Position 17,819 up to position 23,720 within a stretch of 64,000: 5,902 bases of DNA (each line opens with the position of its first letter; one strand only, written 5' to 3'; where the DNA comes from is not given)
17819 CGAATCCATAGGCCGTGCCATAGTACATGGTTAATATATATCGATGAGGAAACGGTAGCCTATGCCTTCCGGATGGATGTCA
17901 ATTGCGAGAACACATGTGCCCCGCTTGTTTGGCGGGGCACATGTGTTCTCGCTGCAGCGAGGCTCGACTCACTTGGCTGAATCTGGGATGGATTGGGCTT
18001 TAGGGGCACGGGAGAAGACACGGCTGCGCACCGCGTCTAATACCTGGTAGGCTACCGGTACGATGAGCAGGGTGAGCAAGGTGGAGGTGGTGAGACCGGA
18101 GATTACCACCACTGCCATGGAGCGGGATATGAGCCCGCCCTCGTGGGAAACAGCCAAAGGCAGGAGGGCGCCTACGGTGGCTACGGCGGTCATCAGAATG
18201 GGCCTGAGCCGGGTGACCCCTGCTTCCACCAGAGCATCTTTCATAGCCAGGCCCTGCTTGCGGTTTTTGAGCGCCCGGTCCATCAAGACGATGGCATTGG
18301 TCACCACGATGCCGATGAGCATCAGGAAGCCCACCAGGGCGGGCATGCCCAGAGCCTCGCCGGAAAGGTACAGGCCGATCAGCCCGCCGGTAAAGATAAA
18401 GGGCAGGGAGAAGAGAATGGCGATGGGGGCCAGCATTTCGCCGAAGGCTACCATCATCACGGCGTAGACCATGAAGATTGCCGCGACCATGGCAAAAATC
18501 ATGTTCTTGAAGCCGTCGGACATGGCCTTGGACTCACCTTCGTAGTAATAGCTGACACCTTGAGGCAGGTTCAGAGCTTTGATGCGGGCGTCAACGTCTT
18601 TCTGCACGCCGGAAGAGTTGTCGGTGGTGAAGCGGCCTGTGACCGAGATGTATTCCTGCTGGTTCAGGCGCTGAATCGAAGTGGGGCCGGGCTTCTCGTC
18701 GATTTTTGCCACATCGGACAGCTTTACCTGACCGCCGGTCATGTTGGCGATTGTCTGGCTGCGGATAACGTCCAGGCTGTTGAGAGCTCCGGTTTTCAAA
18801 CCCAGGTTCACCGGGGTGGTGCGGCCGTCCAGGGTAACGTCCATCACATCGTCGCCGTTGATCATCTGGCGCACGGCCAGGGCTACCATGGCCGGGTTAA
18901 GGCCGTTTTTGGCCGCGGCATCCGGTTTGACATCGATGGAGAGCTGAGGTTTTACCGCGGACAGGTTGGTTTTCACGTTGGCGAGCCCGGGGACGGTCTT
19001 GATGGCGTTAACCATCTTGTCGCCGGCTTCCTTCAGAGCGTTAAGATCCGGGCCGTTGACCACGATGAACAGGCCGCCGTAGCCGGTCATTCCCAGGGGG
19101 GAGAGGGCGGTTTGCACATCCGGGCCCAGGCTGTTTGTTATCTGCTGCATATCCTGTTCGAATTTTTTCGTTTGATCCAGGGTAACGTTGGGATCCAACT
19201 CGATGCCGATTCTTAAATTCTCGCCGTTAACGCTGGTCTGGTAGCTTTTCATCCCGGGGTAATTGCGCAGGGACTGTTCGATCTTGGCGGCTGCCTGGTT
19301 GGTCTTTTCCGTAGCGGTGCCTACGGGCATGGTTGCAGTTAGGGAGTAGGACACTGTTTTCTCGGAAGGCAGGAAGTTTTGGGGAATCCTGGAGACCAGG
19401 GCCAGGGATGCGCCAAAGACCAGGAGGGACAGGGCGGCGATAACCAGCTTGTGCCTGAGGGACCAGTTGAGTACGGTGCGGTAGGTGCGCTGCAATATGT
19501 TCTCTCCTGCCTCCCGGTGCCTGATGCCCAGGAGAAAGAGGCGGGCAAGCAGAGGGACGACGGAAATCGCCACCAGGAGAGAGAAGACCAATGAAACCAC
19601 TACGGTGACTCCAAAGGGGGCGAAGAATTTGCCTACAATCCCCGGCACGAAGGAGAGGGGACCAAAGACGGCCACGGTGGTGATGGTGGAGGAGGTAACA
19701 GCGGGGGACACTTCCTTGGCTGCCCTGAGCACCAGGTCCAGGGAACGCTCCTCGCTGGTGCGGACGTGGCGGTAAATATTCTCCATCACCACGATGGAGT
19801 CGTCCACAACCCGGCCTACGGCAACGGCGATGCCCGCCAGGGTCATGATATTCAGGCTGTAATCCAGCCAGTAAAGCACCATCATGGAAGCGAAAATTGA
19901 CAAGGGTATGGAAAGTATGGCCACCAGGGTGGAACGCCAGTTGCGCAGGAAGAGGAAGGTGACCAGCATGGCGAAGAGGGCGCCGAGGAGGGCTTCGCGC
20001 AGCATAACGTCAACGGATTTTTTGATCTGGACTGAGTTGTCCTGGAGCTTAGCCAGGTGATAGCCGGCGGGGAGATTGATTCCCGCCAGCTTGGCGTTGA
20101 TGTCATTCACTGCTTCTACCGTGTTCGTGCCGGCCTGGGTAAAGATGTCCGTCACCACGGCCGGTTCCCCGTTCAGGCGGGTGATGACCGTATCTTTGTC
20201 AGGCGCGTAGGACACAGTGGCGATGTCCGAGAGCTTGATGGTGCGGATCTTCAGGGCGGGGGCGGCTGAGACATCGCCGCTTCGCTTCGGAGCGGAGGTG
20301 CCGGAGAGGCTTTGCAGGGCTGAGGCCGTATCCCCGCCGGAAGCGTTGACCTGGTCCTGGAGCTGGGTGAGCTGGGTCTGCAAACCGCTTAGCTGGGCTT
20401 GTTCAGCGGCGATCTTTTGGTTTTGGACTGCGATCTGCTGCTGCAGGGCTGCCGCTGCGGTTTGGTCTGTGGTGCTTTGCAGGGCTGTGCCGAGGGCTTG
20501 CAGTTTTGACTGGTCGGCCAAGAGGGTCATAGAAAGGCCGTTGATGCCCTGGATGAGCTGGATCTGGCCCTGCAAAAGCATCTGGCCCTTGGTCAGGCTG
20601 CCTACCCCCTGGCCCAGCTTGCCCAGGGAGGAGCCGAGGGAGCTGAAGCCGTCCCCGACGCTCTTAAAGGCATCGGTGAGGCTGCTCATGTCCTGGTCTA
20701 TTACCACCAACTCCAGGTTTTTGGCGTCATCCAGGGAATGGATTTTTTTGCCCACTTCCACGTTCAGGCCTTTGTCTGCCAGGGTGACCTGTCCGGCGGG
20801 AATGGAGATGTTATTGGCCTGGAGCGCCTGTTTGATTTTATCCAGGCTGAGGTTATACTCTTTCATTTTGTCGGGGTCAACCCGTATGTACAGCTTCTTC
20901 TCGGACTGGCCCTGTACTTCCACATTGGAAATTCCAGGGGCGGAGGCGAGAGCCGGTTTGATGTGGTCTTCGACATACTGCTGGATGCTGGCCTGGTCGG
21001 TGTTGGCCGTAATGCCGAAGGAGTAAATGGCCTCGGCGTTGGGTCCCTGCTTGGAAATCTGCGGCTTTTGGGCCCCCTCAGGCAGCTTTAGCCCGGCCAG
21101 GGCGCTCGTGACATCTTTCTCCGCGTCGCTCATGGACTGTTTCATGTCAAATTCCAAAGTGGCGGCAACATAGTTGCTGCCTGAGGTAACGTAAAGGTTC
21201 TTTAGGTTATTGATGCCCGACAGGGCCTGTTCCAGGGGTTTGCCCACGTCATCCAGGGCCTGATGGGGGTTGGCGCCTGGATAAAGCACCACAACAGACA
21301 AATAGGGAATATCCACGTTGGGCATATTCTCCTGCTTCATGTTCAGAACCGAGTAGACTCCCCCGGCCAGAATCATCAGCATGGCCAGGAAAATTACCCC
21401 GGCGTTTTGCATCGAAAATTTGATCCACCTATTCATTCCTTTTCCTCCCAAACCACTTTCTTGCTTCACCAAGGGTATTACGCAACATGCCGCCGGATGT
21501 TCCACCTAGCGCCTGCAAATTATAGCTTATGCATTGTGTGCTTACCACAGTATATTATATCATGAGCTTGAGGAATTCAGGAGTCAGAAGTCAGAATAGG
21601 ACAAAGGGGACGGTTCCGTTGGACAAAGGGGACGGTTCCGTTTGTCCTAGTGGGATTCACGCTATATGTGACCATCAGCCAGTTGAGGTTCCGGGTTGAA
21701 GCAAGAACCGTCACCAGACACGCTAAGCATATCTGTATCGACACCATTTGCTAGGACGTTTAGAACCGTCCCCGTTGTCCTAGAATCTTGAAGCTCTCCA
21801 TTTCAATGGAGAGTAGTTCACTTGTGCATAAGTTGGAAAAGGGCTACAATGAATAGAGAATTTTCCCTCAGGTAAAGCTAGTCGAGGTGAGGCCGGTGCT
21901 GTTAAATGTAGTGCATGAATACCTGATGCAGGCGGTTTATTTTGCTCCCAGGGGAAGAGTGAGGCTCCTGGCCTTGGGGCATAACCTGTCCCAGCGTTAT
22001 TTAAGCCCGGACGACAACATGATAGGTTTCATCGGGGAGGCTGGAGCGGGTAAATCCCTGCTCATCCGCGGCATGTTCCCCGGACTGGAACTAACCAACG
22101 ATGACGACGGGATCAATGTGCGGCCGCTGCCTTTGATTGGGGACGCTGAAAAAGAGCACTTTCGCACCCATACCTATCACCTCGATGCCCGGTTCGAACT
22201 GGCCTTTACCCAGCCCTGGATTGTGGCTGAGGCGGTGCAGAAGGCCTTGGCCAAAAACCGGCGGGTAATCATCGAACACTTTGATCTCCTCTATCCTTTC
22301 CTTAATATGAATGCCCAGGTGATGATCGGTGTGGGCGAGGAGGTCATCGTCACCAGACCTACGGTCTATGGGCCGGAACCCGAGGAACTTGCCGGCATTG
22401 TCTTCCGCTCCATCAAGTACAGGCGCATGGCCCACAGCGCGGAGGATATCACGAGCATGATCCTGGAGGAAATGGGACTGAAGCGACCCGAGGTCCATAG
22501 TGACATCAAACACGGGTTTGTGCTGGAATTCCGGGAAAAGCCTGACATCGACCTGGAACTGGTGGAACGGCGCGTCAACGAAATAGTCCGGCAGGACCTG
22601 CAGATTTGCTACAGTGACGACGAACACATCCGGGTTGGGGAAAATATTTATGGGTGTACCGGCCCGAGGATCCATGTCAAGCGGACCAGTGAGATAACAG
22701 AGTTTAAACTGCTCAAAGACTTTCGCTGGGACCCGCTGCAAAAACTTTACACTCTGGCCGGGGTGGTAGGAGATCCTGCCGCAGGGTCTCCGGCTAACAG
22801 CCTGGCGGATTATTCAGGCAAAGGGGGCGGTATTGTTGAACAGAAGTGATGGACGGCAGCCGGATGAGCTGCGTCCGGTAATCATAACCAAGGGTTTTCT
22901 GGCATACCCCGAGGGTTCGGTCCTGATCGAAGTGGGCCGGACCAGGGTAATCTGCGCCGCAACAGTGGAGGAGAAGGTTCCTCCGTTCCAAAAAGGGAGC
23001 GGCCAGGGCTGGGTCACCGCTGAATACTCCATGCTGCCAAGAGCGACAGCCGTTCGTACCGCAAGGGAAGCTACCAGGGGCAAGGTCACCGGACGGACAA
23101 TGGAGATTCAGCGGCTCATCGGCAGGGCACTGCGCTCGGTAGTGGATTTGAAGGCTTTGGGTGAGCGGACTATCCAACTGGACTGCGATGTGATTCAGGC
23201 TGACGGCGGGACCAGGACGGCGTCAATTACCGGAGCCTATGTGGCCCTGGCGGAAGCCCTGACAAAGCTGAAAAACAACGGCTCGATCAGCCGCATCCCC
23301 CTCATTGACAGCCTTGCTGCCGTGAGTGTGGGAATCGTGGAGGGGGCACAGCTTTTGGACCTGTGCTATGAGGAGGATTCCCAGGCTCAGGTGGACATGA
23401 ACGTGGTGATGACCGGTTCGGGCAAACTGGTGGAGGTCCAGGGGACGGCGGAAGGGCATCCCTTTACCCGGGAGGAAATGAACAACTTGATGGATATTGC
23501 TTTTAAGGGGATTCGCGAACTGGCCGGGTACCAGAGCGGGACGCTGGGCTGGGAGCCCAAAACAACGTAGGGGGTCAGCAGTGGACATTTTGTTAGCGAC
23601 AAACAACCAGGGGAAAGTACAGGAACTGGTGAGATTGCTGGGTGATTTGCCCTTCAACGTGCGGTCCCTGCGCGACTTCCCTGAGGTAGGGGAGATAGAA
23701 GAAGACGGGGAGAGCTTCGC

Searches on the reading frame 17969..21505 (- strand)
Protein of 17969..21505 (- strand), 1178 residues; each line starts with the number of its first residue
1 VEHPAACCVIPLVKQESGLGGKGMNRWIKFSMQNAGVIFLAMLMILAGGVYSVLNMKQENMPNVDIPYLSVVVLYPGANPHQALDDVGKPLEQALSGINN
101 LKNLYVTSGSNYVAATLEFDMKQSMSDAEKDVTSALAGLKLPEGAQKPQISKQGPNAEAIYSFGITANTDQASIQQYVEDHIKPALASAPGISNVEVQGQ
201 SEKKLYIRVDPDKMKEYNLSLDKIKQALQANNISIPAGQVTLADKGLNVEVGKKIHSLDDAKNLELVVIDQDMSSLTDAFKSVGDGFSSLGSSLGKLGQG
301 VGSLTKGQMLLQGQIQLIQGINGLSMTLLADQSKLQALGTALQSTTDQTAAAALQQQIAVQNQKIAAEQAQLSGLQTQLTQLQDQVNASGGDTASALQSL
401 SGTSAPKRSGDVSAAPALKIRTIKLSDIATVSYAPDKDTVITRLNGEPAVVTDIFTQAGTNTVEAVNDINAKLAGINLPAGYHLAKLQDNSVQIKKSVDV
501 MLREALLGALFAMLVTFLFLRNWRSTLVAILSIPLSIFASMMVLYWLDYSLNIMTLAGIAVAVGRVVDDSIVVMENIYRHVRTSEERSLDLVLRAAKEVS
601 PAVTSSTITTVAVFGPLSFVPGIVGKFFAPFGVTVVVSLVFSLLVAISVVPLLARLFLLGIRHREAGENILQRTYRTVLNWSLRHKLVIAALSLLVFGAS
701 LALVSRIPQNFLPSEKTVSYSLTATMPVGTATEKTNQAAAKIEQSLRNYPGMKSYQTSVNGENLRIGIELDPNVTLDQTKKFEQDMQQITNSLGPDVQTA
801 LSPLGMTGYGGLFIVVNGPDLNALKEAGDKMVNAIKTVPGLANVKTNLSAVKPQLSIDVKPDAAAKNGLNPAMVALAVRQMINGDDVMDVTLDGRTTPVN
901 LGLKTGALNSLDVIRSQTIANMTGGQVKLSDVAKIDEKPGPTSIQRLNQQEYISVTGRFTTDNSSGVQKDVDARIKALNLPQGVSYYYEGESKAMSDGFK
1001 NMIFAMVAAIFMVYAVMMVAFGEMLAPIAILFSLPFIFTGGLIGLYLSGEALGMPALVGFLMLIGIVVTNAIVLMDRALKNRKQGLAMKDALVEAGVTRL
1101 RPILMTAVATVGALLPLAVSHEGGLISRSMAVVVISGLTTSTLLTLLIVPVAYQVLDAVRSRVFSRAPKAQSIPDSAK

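Call 65: search_protein_families(library=pfam, proteins=[window:17969-21505:-], max_evalue=0.00001)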
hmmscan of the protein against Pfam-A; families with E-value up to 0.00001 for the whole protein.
window:17969-21505:- (1178 aa): 2 families
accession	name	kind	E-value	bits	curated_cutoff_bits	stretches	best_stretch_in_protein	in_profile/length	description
PF00873.25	ACR_tran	-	3.1e-206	687.7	28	2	356-1156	184-1020/1021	AcrB/AcrD/AcrF family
PF02355.23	SecD_SecF_C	-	2.8e-09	37.1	20.5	0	505-651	36-184/189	Protein export membrane protein SecD/SecF, C-terminal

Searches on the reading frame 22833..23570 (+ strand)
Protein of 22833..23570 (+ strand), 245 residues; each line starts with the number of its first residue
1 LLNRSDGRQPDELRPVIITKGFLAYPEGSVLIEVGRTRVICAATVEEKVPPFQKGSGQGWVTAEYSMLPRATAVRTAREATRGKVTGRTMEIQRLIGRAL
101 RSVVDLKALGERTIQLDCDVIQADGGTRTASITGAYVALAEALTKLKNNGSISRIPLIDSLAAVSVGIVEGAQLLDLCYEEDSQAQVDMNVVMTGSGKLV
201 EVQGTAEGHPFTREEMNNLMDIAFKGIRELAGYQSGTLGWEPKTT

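Call 65: search_protein_families(library=pfam, proteins=[window:22833-23570:+], max_evalue=0.00001)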
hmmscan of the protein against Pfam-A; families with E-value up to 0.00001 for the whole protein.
window:22833-23570:+ (245 aa): 2 families
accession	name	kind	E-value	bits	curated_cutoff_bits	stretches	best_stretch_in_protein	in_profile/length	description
PF01138.27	RNase_PH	-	9.2e-28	97.7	25.5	1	12-142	1-127/130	3' exoribonuclease family, domain 1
PF03725.20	RNase_PH_C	-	2.1e-15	56.9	20.8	1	161-226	3-67/67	3' exoribonuclease family, domain 2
